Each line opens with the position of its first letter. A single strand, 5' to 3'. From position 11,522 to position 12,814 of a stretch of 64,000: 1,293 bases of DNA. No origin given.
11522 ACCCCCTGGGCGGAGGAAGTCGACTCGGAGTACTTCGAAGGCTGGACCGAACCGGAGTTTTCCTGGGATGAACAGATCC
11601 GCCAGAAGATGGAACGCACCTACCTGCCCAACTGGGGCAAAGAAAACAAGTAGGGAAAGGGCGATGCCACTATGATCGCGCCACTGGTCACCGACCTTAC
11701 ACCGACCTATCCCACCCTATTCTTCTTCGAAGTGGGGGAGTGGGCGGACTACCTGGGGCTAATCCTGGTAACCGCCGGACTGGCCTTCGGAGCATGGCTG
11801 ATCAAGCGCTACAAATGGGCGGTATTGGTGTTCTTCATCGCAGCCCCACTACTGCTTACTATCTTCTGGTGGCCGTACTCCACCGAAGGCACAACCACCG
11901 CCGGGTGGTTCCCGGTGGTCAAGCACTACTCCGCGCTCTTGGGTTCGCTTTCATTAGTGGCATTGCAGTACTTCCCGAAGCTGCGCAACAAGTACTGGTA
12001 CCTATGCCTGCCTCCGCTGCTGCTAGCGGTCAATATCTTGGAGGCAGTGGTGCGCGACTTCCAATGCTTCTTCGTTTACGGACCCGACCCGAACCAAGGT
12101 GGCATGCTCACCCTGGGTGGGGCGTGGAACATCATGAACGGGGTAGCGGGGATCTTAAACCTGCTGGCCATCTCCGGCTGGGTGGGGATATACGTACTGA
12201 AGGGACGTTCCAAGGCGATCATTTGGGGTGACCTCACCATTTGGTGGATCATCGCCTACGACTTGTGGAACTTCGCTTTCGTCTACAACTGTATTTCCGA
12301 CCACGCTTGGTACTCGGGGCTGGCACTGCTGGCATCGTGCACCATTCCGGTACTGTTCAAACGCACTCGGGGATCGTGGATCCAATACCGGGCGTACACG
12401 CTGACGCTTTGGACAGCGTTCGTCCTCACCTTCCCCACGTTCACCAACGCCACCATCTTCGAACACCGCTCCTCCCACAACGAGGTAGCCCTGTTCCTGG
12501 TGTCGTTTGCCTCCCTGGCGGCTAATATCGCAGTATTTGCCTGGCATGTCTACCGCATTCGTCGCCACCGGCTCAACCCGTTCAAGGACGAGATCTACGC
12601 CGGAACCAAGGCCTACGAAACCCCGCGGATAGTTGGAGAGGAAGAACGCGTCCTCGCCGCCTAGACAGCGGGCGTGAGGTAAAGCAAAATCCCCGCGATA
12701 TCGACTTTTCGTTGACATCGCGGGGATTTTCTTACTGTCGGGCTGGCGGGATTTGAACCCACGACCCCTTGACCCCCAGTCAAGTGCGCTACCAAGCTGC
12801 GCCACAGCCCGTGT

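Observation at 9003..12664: Uncharacterised three-gene membrane module: two paralogous Trp-rich polytopic proteins plus a membrane-anchored SRPBCC/START-like protein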

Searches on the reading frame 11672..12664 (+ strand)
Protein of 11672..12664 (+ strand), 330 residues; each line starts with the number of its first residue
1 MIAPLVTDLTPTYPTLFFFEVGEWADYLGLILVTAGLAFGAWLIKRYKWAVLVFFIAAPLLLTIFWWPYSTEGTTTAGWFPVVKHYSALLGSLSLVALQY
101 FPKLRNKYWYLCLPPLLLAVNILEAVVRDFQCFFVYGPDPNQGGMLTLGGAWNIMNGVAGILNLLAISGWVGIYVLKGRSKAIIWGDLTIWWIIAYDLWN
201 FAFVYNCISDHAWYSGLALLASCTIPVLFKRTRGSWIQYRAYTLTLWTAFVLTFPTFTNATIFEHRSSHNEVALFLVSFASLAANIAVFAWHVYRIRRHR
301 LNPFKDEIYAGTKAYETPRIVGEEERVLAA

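Call 4: search_protein_families(library=pfam, proteins=[window:11672-12664:+], max_evalue=1)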
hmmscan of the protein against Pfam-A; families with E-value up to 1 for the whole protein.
window:11672-12664:+ (330 aa): 1 family
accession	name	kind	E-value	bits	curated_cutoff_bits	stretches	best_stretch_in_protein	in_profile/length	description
PF18948.5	DUF5692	-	2e-114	382.3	27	1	23-317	4-300/304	Family of unknown function (DUF5692)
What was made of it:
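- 11672..12664 (+): Gene B. This is the canonical DUF5692 protein (330 aa), with about 9 TM helices, probably N-terminus outside and C-terminus inside. Pfam DUF5692 with E = 2e-114 over the full length (call 4).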

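Call 5: search_protein_families(library=ncbifam, proteins=[window:11672-12664:+], max_evalue=1)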
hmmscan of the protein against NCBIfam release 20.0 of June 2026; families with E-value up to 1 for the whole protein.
window:11672-12664:+ (330 aa): 0 families

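Call 9: search_solved_structures(query=window:11672-12664:+, max_evalue=10)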
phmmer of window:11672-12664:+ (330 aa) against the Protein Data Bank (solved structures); distinct sequences matched with E-value up to 10: 8.
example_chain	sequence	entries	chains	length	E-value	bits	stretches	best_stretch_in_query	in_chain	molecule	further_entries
7o3k_A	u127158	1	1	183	0.13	14.7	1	191-240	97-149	Sandercyanin Fluorescent Protein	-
7vns_A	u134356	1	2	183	0.54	12.6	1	191-241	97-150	Sandercyanin Fluorescent Protein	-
5ez2_A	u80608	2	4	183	0.54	12.6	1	191-241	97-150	Sandercyanin Fluorescent Protein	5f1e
7vnl_A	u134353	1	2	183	0.54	12.6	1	191-241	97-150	Sandercyanin Fluorescent Protein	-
7o2y_AAA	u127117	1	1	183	0.54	12.6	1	191-241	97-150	Sandercyanin Fluorescent Protein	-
5f6z_A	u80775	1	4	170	0.57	12.5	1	191-239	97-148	Sandercyanin Fluorescent Protein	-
3dr5_A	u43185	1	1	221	0.92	11.8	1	129-179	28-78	Putative O-Methyltransferase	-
7yx1_A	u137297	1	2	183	0.98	11.8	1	191-239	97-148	Sandercyanin Fluorescent Protein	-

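Call 15: find_homologous_proteins(query=window:11672-12664:+)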
Query window:11672-12664:+ (330 aa): 964 proteins with E <= 0.001 among 8000 candidates; the best 120 are listed.
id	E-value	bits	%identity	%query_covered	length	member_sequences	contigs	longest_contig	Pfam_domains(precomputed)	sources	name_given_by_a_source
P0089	2.5e-222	756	100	100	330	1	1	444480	PF18948.6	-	-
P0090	3.0e-168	578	79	95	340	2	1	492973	PF18948.6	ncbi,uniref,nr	ncbi:hypothetical protein BSR28_06785 [Boudabousia liubingyangii]|uniref:DUF5692 family protein n=1 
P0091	2.9e-162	558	76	97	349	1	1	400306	PF18948.6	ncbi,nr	ncbi:hypothetical protein KRX54_02445 [Actinomycetaceae bacterium TAE3-ERU4]|nr:hypothetical protein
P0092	4.0e-158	544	78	92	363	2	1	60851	PF18948.6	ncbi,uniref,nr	ncbi:hypothetical protein BM477_07415 [Boudabousia marimammalium]|uniref:Uncharacterized protein n=2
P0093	5.4e-157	541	76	92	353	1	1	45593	PF18948.6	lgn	-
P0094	5.6e-153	527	72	97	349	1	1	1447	PF18948.6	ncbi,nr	ncbi:MAG: hypothetical protein CSA83_01935 [Actinomycetales bacterium]|nr:MAG: hypothetical protein 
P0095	2.1e-146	506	71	93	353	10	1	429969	PF18948.6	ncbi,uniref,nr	ncbi:DUF5692 family protein [Schaalia sp. Marseille-Q2122]|uniref:DUF5692 family protein n=1 Tax=Sch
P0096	4.6e-146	505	69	96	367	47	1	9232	PF18948.6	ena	-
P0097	5.3e-145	501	68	97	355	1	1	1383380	PF18948.6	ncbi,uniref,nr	ncbi:DUF5692 family protein [Corynebacterium sp. TAE3-ERU12]|uniref:DUF5692 family protein n=1 Tax=C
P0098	4.3e-144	498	69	92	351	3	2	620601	PF18948.6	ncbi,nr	ncbi:DUF5692 family protein [Corynebacterium mendelii]|nr:DUF5692 family protein [Corynebacterium me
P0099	1.8e-143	496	70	93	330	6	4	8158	PF18948.6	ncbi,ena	-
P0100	1.9e-143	496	68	95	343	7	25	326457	PF18948.6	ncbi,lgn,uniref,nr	ncbi:DUF5692 family protein [Arcanobacterium phocae]|uniref:DUF5692 family protein n=1 Tax=Arcanobac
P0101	3.5e-143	495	69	95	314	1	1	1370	PF18948.6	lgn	-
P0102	2.6e-142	492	70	92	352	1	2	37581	PF18948.6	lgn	-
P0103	3.8e-141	488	65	98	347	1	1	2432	PF18948.6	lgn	-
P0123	3.2e-136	472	67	92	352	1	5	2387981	PF18948.6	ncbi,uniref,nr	ncbi:Uncharacterised protein [Corynebacterium kutscheri]|uniref:Uncharacterized protein n=1 Tax=Cory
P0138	2.1e-133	463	63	97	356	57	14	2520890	PF18948.6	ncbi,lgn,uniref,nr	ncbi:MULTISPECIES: DUF5692 family protein [Corynebacterium]|uniref:Uncharacterized protein n=1 Tax=C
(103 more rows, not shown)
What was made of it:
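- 11672..12664 (+): At least 964 homolog clusters (call 15).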

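Call 35: search_dna_similar(query=window:11672-12664:+, collection=plasmids, mode=protein, max_evalue=0.001, rows=spread)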
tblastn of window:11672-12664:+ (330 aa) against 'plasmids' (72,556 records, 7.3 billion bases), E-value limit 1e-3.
Records with a match: 2; places in all: 2; records where one place covers at least 80% of the query: 2.
Best place of each record, by identity: <60% 2.
By first word of the organism name: Latilactobacillus 1; Subdoligranulum 1.
By predicted mobility (MOB-suite, as given by PLSDB): mobilizable 2.
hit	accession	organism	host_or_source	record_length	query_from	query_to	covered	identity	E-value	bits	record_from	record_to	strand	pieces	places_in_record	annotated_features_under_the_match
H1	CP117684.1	Latilactobacillus curvatus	Pig,Single cell,feces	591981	16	324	94%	44.4%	2e-60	216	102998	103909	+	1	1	DUF5692 family protein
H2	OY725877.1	Subdoligranulum variabile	-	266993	16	325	94%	32.3%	6e-32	133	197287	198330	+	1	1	none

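Call 36: get_annotated_region(hit=H1, flank=7000)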
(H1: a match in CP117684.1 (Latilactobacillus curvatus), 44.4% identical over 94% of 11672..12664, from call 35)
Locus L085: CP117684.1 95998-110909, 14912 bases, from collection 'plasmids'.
description: Latilactobacillus curvatus strain curvatus plasmid p1_CACC879, complete sequence
organism: Latilactobacillus curvatus (NCBI taxid 28038)
taxonomy: Bacteria; Bacillota; Bacilli; Lactobacillales; Lactobacillaceae; Latilactobacillus; Latilactobacillus curvatus
host: -; source: Pig,Single cell,feces; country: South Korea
typing (MOB-suite, as given by PLSDB): mobilizable; relaxase MOBP
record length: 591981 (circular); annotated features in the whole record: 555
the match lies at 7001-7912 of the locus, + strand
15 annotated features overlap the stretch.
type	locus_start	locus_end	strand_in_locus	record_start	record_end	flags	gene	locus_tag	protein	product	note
CDS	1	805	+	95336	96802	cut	-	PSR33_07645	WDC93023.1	MFS transporter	-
CDS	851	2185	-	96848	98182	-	-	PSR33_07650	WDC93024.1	NAD(P)/FAD-dependent oxidoreductase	-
CDS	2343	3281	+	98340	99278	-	-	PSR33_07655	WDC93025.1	ABC transporter ATP-binding protein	-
CDS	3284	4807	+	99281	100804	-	-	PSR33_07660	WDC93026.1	ABC transporter permease/substrate-binding protein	-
CDS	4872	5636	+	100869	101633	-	-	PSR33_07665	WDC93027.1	MerR family transcriptional regulator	-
CDS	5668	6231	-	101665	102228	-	-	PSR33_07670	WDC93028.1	sugar O-acetyltransferase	-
CDS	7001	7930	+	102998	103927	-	-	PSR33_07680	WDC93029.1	DUF5692 family protein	-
CDS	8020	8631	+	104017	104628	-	-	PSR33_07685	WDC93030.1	histidine phosphatase family protein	-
CDS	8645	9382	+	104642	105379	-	-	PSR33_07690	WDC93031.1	sulfite exporter TauE/SafE family protein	-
CDS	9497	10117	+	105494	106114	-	-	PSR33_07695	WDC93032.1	FMN-dependent NADH-azoreductase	-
CDS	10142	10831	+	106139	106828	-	-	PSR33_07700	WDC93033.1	DNA alkylation repair protein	-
CDS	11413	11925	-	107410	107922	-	-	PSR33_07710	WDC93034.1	YbhB/YbcL family Raf kinase inhibitor-like protein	-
CDS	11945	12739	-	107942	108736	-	-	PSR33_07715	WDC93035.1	hypothetical protein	-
CDS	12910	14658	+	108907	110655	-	recQ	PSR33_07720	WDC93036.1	DNA helicase RecQ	-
CDS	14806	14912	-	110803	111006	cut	-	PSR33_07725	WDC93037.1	hypothetical protein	-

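Call 37: get_annotated_region(hit=H2, flank=7000)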
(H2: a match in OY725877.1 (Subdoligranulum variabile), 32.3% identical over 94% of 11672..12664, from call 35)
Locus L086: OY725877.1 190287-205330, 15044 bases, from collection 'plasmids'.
description: Subdoligranulum variabile strain Subdoligranulum variabile TSDC17.2-1.1 genome assembly, plasmid: 43
organism: Subdoligranulum variabile (NCBI taxid 214851)
taxonomy: Bacteria; Bacillota; Clostridia; Eubacteriales; Oscillospiraceae; Subdoligranulum; Subdoligranulum variabile
host: -; source: -; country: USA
typing (MOB-suite, as given by PLSDB): mobilizable; relaxase MOBV
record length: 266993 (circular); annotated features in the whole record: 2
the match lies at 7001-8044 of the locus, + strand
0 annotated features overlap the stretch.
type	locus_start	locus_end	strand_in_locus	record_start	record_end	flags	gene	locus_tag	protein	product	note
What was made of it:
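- Tried and rejected: There are only two records, both Firmicutes, each with a solo DUF5692 (calls 35-37).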

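Call 41: predict_structure(alignment_id=A2)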
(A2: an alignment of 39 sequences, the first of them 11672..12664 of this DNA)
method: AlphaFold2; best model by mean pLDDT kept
length: 330 residues; sequences in the alignment: 39
mean_pLDDT: 87.8   pTM: 0.87
mean pLDDT of the five models: 87.8, 86.9, 85.6, 83.3, 80.5
residues with pLDDT >= 90: 186; 70-90: 120; 50-70: 22; < 50: 2
segments of 3 or more residues with pLDDT < 50: none
pLDDT, mean of each block of 10 residues (from residue 1): 60 88 89 96 95 95 90 78 90 95 90 92 93 88 85 98 90 76 85 95 91 89 92 89 95 87 86 96 98 94 83 66 61
secondary structure, 60 per line:
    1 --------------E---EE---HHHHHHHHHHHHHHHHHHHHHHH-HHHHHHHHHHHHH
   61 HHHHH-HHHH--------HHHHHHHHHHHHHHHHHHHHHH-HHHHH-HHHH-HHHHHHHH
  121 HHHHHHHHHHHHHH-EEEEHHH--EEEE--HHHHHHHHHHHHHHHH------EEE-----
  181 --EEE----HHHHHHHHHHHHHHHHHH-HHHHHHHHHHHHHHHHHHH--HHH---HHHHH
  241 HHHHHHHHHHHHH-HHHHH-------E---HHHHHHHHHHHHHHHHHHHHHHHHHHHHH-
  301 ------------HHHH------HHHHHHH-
elements in order: H24-46 H48-65 H67-70 H79-100 H102-106 H108-111 H113-134 E136-139 E145-148 H151-166 E173-175 E183-185 H190-207 H209-227 H236-253 H255-259 H271-299 H313-316 H323-329
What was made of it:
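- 11672..12664 (+): AlphaFold pLDDT 87.8 and pTM 0.87 (call 41).
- On Known membrane transporter or enzyme folds in the PDB: The model of B has pLDDT 87.8 (call 41).
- On TspO/MBR tryptophan-rich sensory proteins: The model has about 9 TM helices (call 41).
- B is a confident 9-helix membrane protein (call 41).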

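Call 43: fold_search(model_id=the predicted structure, library=pdb)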
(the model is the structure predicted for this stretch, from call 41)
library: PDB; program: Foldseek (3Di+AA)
matches with E <= 10: 448; with E <= 0.001: 0
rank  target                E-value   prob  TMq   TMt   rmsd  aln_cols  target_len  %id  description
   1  6u0o_A                2.5e-01  0.18  0.17  0.22  20.3       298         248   11  Crystal structure of a peptidoglycan release complex, SagB-SpdC, in lipidic cubic phase (released 2020-09-23)
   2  6pt3_B                3.1e-01  0.12  0.17  0.17  23.3       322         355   13  Crystal structure of the active delta opioid receptor in complex with the small molecule agonist DPI-287 (released 2019-12-11)
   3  4ikz                  5.6e-01  0.15  0.21  0.17  13.9       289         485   14  Crystal structure of peptide transporter POT (E310Q mutant) in complex with alafosfalin (released 2013-07-10)
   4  9ydp_R                5.6e-01  0.08  0.15  0.17  22.6       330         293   10  Human delta opioid receptor complex with mini-Gi and agonist DADLE (released 2025-12-10)
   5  4tph_A                5.8e-01  0.12  0.16  0.13  19.1       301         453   12  Selectivity mechanism of a bacterial homologue of the human drug peptide transporters PepT1 and PepT2 (released 2014-07-09)
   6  7b9f_D                6.1e-01  0.13  0.21  0.16  18.5       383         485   14  Structure of the mycobacterial ESX-5 Type VII Secretion System hexameric pore complex (released 2021-07-07)
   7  4ikv                  6.4e-01  0.13  0.20  0.16  17.7       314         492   14  Crystal structure of peptide transporter POT (released 2013-07-10)
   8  9i6h_E                6.4e-01  0.09  0.15  0.17  18.4       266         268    9  Room temperature structure of KR2 rhodopsin in pentameric form at 95% relative humidity (released 2025-07-16)
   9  4xtn_J                8.3e-01  0.08  0.15  0.17  18.0       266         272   10  Crystal structure of the light-driven sodium pump KR2 in the pentameric red form, pH 4.9 (released 2015-04-01)
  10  6rf0_D                8.3e-01  0.07  0.15  0.17  19.8       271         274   11  Crystal structure of the light-driven sodium pump KR2 in the pentameric "dry" form (released 2019-04-24)
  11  6rez_D                9.1e-01  0.09  0.15  0.17  18.6       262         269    8  Crystal structure of the light-driven sodium pump KR2 in the pentameric form, pH 5.0 (released 2019-04-24)
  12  4iky                  9.5e-01  0.12  0.21  0.16  17.2       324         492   14  Crystal structure of peptide transporter POT (E310Q mutant) in complex with sulfate (released 2013-07-10)
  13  8y52_R                9.5e-01  0.06  0.15  0.17  24.2       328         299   12  Cryo-EM structure of the BA1-bound BRS3-Gq complex (released 2024-09-11)
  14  7a26_DDD              9.5e-01  0.06  0.15  0.15  26.1       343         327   10  Structure of soluble SmhA crystal form 1 of the tripartite alpha-pore forming toxin, Smh, from Serratia marcescens. (released 2021-03-31)
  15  4ikx                  9.9e-01  0.12  0.20  0.16  17.0       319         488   14  Crystal structure of peptide transporter POT (E310Q mutant) (released 2013-07-10)
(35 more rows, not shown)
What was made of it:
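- On Known membrane transporter or enzyme folds in the PDB: The best Foldseek hit has E = 0.25, probability 0.18 and TM-scores <= 0.24 (call 43).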

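Call 44: search_solved_structures(query=A2, max_evalue=10)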
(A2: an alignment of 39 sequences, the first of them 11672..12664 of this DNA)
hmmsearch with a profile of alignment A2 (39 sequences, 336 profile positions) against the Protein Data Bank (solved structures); distinct sequences matched with E-value up to 10: 2.
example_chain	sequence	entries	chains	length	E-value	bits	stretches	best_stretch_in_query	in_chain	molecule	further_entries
8e1e_A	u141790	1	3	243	5.6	9.2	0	272-331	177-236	SG122_C3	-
8u1a_A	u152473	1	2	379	8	8.7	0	256-330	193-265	Designed Near Infrared Fluorescent Protein MC7BP34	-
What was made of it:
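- On Known membrane transporter or enzyme folds in the PDB: The profile search against PDB sequences gives nothing below E = 5 (call 44).
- Tried and rejected: (6) Homology of A or B to solved structures, by sequence (calls 9, 44) and by fold (call 43).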

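Call 82: find_encoding_contigs(protein=P0123, flank=6000, max_places=1)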
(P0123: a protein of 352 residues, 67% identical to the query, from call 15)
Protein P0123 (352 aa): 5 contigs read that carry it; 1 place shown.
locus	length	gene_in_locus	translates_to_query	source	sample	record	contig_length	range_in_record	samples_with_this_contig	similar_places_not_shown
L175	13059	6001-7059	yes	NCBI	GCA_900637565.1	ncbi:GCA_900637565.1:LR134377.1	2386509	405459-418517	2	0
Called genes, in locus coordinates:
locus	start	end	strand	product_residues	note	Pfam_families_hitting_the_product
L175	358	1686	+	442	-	PF00375:SDF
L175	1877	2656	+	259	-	PF00106:adh_short, PF08659:KR, PF13561:adh_short_C2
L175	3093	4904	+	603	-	PF13597:NRDD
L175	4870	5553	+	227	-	PF13353:Fer4_12 (weak), PF04055:Radical_SAM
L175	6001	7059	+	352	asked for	PF18948:DUF5692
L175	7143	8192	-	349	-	-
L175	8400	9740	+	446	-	PF18948:DUF5692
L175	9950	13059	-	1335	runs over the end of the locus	PF04997:RNA_pol_Rpb1_1, PF00623:RNA_pol_Rpb1_2, PF04983:RNA_pol_Rpb1_3, PF05000:RNA_pol_Rpb1_4 (weak), PF04998:RNA_pol_Rpb1_5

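Call 83: find_encoding_contigs(protein=P0138, flank=6000, max_places=1)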
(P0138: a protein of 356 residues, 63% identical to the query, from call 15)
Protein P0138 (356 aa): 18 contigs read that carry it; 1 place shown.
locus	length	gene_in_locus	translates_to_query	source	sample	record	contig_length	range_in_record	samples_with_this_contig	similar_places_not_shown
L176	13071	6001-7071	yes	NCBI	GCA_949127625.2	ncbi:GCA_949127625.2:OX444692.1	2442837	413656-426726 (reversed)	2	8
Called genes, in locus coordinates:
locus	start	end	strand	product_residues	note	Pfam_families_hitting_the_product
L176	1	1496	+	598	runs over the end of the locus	PF13597:NRDD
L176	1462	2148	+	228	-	PF13353:Fer4_12 (faint), PF04055:Radical_SAM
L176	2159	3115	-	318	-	PF03773:ArsP_1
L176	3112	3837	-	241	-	PF21537:DUF1980_C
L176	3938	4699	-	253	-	-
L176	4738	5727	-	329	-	PF00005:ABC_tran, PF13304:AAA_21 (weak)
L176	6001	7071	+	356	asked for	PF18948:DUF5692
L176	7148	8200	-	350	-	-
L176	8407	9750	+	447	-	PF18948:DUF5692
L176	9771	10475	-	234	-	PF00072:Response_reg, PF00196:GerE, PF08281:Sigma70_r4_2 (weak)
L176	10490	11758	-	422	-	PF07730:HisKA_3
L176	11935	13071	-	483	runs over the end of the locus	PF08341:TED, PF18202:TQ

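Call 84: list_cluster_members(proteins=[P0138])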
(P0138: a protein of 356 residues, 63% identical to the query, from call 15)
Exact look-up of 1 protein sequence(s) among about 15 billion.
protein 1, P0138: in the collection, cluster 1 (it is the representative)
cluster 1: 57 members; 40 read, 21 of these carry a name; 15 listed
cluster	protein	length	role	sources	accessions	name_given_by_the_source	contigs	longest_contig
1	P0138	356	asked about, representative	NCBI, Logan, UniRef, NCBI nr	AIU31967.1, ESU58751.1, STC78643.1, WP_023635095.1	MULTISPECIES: DUF5692 family protein [Corynebacterium] | Uncharacterized protein n=1 Tax=Corynebacterium ramonii TaxID=3026968 ...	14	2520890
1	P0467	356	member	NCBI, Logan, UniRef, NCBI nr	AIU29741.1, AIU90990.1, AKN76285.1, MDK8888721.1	DUF5692 family protein [Corynebacterium ulcerans] | Uncharacterized protein n=1 Tax=Corynebacterium ulcerans FRC58 TaxID=1408268 ...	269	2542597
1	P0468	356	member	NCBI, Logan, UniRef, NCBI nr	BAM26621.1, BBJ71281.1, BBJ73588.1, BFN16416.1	DUF5692 family protein [Corynebacterium ulcerans] | Uncharacterized protein n=1 Tax=Corynebacterium ulcerans TaxID=65058 ...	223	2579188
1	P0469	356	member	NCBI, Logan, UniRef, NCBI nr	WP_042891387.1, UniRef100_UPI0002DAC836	DUF5692 family protein [Corynebacterium ulcerans] | DUF5692 family protein n=1 Tax=Corynebacterium ulcerans TaxID=65058 RepID=UPI0002DAC836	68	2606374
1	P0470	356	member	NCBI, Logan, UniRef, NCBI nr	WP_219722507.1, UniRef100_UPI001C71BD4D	DUF5692 family protein [Corynebacterium ulcerans] | DUF5692 family protein n=1 Tax=Corynebacterium ulcerans TaxID=65058 RepID=UPI001C71BD4D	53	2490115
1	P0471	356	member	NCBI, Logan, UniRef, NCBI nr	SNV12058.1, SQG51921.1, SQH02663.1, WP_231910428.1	DUF5692 family protein [Corynebacterium ulcerans] | Uncharacterized protein n=1 Tax=Corynebacterium ulcerans TaxID=65058 ...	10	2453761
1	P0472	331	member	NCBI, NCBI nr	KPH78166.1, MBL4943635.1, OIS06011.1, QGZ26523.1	hypothetical protein CpMRi49_02220 [Corynebacterium ulcerans] | membrane protein [Corynebacterium ulcerans]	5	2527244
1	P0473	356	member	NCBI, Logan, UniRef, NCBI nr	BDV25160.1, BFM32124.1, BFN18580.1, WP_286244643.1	DUF5692 family protein [Corynebacterium ulcerans] | DUF5692 family protein n=1 Tax=Corynebacterium ulcerans TaxID=65058 RepID=UPI000A79C9ED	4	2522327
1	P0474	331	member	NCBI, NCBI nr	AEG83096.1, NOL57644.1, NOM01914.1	hypothetical protein HO113_02960 [Corynebacterium ulcerans] | putative membrane protein [Corynebacterium ulcerans BR-AD22]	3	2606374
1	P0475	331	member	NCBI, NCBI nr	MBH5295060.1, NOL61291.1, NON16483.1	hypothetical protein HO100_00600 [Corynebacterium ulcerans] | hypothetical protein [Corynebacterium ulcerans]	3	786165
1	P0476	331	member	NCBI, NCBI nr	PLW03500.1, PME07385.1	hypothetical protein AY498_05335 [Corynebacterium ulcerans] | hypothetical protein BRL54_03480 [Corynebacterium ulcerans]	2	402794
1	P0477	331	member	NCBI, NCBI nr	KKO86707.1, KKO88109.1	membrane protein [Corynebacterium ulcerans]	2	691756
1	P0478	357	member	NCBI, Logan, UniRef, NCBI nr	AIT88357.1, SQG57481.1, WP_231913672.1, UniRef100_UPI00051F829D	DUF5692 family protein [Corynebacterium ulcerans] | DUF5692 family protein n=1 Tax=Corynebacterium ulcerans TaxID=65058 RepID=UPI00051F829D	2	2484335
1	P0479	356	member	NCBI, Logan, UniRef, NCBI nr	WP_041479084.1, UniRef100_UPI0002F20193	DUF5692 family protein [Corynebacterium ulcerans] | DUF5692 family protein n=1 Tax=Corynebacterium ulcerans TaxID=65058 RepID=UPI0002F20193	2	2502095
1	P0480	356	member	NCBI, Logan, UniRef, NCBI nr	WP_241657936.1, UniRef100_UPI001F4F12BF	DUF5692 family protein [Corynebacterium silvaticum] | DUF5692 family protein n=1 Tax=Corynebacterium silvaticum TaxID=2320431 ...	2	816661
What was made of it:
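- Corynebacterium kutscheri and C. ulcerans also carry full triads (calls 82-84).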
